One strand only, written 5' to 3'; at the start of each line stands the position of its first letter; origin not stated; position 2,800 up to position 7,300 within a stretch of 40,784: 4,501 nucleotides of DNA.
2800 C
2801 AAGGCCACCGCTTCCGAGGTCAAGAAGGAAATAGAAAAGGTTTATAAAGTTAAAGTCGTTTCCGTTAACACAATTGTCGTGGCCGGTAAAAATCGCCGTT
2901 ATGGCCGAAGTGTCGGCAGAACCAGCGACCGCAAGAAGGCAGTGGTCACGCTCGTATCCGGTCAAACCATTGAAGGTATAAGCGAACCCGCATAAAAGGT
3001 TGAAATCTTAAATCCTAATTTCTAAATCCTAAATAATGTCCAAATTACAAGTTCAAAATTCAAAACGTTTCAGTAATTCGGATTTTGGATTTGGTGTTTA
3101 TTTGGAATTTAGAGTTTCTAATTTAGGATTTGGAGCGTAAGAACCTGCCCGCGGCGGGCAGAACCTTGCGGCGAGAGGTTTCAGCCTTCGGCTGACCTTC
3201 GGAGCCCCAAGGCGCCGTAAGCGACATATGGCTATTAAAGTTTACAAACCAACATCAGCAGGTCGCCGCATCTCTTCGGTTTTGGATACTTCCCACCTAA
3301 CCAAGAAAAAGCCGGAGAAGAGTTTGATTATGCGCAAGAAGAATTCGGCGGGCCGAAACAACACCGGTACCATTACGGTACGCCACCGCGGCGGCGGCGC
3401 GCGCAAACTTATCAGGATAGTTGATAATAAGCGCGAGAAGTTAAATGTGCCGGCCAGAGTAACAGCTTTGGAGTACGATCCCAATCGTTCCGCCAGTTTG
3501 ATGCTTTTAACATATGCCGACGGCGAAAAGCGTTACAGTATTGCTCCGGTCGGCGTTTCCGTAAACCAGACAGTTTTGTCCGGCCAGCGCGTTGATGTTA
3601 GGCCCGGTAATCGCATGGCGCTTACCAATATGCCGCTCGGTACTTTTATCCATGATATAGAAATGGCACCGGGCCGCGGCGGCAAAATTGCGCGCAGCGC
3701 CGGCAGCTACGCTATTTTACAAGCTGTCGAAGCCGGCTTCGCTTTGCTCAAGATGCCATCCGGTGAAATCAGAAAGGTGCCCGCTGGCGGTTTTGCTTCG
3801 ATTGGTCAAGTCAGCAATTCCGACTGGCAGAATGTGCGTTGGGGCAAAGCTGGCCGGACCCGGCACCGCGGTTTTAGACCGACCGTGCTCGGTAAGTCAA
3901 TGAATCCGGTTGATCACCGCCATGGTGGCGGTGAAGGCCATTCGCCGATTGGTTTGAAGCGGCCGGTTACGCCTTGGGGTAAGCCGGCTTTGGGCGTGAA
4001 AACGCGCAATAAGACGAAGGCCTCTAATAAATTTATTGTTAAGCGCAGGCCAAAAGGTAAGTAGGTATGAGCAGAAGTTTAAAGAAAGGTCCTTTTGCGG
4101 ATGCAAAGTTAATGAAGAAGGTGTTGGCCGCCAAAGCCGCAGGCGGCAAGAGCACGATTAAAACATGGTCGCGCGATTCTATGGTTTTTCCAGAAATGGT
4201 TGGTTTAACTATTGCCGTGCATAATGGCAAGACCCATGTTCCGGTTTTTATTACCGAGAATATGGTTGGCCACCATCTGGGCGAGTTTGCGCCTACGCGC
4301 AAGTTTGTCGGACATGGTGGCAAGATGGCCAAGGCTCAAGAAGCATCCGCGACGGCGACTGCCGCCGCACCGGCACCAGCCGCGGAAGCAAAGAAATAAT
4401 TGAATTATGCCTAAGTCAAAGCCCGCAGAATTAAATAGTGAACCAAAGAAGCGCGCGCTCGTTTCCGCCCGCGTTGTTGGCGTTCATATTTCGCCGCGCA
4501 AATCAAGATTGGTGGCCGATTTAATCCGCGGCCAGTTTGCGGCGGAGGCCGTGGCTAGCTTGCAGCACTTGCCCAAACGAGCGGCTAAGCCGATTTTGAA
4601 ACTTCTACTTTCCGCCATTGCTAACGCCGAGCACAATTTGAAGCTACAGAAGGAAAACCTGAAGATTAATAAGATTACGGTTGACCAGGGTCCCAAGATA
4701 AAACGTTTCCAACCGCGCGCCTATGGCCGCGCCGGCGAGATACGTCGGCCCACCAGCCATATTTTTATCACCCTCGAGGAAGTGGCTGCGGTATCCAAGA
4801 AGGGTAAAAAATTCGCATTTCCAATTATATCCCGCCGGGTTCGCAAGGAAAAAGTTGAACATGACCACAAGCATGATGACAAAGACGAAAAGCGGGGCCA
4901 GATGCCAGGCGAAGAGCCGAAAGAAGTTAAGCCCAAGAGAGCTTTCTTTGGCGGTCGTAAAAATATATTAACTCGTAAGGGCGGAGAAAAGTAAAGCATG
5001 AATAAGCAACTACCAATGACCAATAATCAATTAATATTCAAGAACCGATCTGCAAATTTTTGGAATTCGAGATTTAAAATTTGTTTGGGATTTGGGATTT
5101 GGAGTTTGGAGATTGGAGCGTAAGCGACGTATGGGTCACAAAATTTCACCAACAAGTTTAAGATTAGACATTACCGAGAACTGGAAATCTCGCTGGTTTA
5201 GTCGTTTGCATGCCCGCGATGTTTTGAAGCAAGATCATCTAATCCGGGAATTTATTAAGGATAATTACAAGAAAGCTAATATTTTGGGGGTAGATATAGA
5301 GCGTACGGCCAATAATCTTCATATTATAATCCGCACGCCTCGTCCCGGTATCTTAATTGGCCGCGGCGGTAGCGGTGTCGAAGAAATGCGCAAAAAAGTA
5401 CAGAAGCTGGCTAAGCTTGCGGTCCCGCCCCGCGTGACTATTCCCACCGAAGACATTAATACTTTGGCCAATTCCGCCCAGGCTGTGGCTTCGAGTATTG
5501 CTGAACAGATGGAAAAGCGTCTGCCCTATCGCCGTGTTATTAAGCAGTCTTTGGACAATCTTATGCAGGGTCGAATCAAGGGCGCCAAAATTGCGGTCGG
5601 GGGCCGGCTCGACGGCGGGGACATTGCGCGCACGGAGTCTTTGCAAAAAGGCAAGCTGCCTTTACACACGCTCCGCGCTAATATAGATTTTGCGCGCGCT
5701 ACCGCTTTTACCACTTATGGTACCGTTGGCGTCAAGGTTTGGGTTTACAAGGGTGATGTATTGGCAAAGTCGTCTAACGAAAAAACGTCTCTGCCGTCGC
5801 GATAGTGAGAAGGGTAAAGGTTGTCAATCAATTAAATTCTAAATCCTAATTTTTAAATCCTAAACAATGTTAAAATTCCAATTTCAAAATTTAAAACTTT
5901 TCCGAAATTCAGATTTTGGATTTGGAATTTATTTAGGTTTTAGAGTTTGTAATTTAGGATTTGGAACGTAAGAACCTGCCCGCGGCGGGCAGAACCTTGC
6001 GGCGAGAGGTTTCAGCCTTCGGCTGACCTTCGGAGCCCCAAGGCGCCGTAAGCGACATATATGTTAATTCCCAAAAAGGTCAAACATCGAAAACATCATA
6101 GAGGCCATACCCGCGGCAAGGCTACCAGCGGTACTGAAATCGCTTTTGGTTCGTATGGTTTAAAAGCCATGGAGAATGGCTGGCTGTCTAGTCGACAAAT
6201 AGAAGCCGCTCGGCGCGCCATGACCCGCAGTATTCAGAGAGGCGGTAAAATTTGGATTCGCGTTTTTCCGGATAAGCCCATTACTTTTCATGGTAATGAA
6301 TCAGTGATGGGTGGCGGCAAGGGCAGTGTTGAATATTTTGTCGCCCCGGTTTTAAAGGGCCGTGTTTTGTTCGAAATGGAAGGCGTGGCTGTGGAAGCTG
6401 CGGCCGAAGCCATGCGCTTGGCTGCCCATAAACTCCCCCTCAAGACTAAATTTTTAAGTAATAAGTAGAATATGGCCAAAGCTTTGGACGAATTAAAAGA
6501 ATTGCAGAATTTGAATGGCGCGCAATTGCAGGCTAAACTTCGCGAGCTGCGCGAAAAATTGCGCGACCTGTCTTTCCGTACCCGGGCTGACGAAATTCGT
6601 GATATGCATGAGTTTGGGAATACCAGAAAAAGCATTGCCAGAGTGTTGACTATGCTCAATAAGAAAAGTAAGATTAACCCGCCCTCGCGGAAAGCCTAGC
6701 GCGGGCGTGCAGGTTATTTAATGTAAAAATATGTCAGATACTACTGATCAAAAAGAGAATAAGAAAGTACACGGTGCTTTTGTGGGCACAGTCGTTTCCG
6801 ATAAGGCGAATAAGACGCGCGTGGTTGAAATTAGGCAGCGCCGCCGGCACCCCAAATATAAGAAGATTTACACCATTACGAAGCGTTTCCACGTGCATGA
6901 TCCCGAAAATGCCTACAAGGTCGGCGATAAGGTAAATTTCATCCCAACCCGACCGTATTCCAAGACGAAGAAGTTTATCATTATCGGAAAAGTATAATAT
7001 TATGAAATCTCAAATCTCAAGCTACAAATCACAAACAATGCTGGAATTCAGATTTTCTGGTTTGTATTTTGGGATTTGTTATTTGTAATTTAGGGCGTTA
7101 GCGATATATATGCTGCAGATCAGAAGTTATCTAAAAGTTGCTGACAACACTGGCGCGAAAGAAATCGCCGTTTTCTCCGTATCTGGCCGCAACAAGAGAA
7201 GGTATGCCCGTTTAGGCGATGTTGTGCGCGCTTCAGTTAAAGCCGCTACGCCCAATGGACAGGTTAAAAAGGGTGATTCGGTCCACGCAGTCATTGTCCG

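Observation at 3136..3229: Nested, 100% identical GC-rich structured module ending exactly at the start codons of rplB and rplP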

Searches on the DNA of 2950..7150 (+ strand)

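Call 7: search_rna_families(source=window, start=2950, end=7150, threshold=evalue, max_evalue=10, show_alignments=4)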
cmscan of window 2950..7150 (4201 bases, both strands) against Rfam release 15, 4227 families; matches with E-value up to 10: 5.
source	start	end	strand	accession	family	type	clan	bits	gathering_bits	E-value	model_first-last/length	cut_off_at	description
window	5865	5936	+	RF00804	mir-240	Gene; miRNA;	-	21.2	67.5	1.4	1-99/99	no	mir-240 microRNA precursor family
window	5873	5930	+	RF04211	MIR5185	Gene; miRNA;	-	18.7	101.7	4.5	29-87/111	no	MIR5185 microRNA precursor family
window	6322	6361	+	RF01285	snoU31b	Gene; snRNA; snoRNA; CD-box;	-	18.7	37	4.9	1-86/86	no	Small nucleolar RNA U31b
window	3109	3189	+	RF03109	Thermales-rpoB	Cis-reg;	-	16.7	77.3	5.2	1-89/89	no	Thermales-rpoB RNA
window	3133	3188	-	RF01101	TLS-PK6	Cis-reg;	-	16.7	44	9.6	1-40/40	no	Pseudoknot of tRNA-like structure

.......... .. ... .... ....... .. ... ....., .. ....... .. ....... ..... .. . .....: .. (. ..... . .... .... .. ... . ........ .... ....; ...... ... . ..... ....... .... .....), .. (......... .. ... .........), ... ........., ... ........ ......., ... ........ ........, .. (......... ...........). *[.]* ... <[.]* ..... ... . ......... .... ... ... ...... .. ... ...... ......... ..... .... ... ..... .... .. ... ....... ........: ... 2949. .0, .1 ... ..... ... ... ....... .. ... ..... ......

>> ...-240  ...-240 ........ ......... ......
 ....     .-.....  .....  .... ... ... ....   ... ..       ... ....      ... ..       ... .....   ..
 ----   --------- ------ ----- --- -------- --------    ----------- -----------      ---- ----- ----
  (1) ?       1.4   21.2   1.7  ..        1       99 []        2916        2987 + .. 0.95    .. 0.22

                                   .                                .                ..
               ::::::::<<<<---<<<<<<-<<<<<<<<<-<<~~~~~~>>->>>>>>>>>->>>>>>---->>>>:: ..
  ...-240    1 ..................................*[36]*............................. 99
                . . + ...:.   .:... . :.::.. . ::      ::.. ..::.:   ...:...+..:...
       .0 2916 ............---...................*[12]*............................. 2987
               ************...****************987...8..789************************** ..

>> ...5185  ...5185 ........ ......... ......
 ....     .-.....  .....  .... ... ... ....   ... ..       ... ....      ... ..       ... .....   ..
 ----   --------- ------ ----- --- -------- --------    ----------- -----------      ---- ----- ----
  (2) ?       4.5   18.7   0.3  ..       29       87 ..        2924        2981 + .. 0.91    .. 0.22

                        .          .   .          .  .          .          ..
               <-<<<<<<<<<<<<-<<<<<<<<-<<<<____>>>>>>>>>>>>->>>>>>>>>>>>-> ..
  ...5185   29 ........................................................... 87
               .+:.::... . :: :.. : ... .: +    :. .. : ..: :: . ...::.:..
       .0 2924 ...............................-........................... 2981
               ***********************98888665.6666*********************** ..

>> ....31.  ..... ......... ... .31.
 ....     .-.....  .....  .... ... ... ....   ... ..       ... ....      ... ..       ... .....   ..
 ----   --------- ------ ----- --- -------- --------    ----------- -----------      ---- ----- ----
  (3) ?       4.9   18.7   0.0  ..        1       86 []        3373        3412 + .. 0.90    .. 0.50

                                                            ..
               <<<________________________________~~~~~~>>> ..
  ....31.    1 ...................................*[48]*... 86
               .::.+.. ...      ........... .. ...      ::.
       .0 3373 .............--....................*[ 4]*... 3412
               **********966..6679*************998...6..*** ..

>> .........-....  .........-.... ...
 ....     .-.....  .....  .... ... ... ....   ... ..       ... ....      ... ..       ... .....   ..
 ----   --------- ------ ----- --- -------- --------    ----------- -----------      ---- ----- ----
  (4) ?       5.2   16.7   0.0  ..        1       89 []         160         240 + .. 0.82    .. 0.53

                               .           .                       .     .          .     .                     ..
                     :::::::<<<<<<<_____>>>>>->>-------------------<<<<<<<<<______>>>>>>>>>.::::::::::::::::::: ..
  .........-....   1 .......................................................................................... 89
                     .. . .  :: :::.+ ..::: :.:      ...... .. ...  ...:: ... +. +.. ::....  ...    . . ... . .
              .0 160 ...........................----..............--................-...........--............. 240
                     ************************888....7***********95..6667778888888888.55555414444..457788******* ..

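Call 45: search_dna_similar(query=window:3130-3230:+, collection=phages, mode=distant, max_evalue=1, max_rows=10)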
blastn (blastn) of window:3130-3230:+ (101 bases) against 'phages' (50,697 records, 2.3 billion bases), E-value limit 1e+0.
No match.

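Call 46: search_dna_similar(query=window:3130-3230:+, collection=plasmids, mode=distant, max_evalue=1, max_rows=10)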
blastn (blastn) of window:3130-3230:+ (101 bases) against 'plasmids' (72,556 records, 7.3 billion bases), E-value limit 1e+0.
Records with a match: 7; places in all: 7; records where one place covers at least 80% of the query: 0.
Best place of each record, by identity: >=99% 2; 95-99% 1; 90-95% 2; 80-90% 2.
By first word of the organism name: Leptospira 1; Sphingobium 1; Rhizobium 1; Parabacteroides 1; Ruegeria 1; Roseateles 1; Eleftheria 1.
By predicted mobility (MOB-suite, as given by PLSDB): non-mobilizable 4; conjugative 2; mobilizable 1.
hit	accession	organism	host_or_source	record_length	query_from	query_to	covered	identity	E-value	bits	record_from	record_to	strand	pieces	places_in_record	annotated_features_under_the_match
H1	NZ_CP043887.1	Leptospira interrogans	Homo sapiens,cell culture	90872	10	43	34%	85.3%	8e-1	40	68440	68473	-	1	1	none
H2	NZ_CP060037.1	Sphingobium fuliginis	-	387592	14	43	30%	90.3%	8e-1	40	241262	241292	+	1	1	tartrate dehydrogenase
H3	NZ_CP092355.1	Rhizobium sp. C104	Cell culture,nodule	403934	44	74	31%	87.1%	8e-1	39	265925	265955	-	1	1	ATP-binding cassette domain-containing protein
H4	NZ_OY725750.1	Parabacteroides distasonis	-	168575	2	27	26%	92.3%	8e-1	39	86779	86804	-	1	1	ligA: NAD-dependent DNA ligase LigA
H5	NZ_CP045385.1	Ruegeria sp. THAF33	pure culture,Surface of a polyethylene ...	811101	19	42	24%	95.8%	8e-1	40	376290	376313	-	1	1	dynamin family protein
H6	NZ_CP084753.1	Roseateles sp. XES5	Xenopus laevis,bacterial culture,swab ...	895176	17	37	21%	100.0%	8e-1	39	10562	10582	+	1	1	ROK family protein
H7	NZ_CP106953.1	Eleftheria terrae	soil sample,soil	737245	51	71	21%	100.0%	8e-1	39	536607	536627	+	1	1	none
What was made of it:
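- Tried and rejected: blastn against phages and plasmids gave only chance fragments (calls 45, 46).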

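Call 54: search_rna_families(source=window, start=3120, end=3245, threshold=evalue, max_evalue=10, show_alignments=3)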
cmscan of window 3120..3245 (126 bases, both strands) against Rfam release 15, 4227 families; matches with E-value up to 10: 1.
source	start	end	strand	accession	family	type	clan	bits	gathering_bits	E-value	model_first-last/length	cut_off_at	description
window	3133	3188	-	RF01101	TLS-PK6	Cis-reg;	-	16.7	44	0.29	1-40/40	no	Pseudoknot of tRNA-like structure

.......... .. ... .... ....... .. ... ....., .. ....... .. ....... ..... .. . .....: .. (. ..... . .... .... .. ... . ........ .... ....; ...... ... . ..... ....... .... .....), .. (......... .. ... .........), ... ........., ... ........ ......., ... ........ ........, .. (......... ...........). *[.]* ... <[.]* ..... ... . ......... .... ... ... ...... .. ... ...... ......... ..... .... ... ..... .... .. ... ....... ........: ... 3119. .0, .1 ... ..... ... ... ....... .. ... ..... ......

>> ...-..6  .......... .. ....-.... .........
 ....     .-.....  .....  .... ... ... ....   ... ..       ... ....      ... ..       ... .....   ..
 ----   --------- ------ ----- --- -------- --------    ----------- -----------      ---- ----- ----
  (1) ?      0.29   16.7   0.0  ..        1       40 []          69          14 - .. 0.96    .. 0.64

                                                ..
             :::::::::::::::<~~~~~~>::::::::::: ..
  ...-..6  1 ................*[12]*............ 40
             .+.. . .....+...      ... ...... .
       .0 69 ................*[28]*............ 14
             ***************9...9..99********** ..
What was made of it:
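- On Small self-cleaving ribozymes (hammerhead, twister, twister-sister, pistol, hatchet, HDV-like): cmscan of 3120-3245 at E <= 10 returns only a 16.7-bit antisense TLS-PK6 chance hit (call 54).
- No hammerhead, twister, pistol, hatchet, HDV-like or riboswitch model reaches even E = 10 on a 126-nt search (call 54) or a 4.2-kb search (call 7).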

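Call 63: build_rna_model(alignment_id=A3, structure=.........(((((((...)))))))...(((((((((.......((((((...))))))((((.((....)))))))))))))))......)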
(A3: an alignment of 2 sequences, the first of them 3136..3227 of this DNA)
Model R1 built from alignment A3 (2 sequences, 92 columns); structure: as given.
model positions 92; base pairs 28; branch points 2; effective number of sequences 0.69; information 0.619 bits per position. Calibrated on 0.2 Mb of random sequence (short: E-values are rough).
structure used (alignment columns):
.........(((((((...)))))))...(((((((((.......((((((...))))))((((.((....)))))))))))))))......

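Call 64: search_with_rna_model(model_id=R1, sources=[window, L001, L002, L005, L008, L043, L044, L045, L046, L017, L020, L024, L027], max_evalue=10)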
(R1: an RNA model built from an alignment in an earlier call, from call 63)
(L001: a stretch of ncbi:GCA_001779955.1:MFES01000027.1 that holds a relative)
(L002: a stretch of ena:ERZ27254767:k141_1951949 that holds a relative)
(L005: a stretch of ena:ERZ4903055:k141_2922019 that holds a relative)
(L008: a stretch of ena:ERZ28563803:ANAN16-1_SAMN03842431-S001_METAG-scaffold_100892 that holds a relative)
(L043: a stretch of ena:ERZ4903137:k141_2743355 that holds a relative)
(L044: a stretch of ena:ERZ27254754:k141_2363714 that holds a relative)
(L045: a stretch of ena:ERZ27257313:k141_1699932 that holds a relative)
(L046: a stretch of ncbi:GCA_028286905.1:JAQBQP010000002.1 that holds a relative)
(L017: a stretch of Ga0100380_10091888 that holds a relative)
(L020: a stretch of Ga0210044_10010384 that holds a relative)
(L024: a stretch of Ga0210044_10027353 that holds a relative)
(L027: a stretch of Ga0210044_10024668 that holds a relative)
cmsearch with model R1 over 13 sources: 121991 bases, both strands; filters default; matches with E-value up to 10: 7.
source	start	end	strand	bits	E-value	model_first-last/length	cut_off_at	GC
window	3136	3227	+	122.2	1.2e-25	1-92/92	no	0.65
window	5967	6058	+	122.2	1.2e-25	1-92/92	no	0.65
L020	9288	9387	+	18.8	0.042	1-92/92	no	0.47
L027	1506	1605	+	18.8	0.042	1-92/92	no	0.47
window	3128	3170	-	17.3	0.089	1-92/92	no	0.63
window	32355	32415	+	14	0.53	1-92/92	no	0.66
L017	1603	1702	+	12.3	1.3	1-92/92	no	0.48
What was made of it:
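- Tried and rejected: The weak hits in L020 and L027 are biased, because those loci were selected by the search pattern (calls 63, 64).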
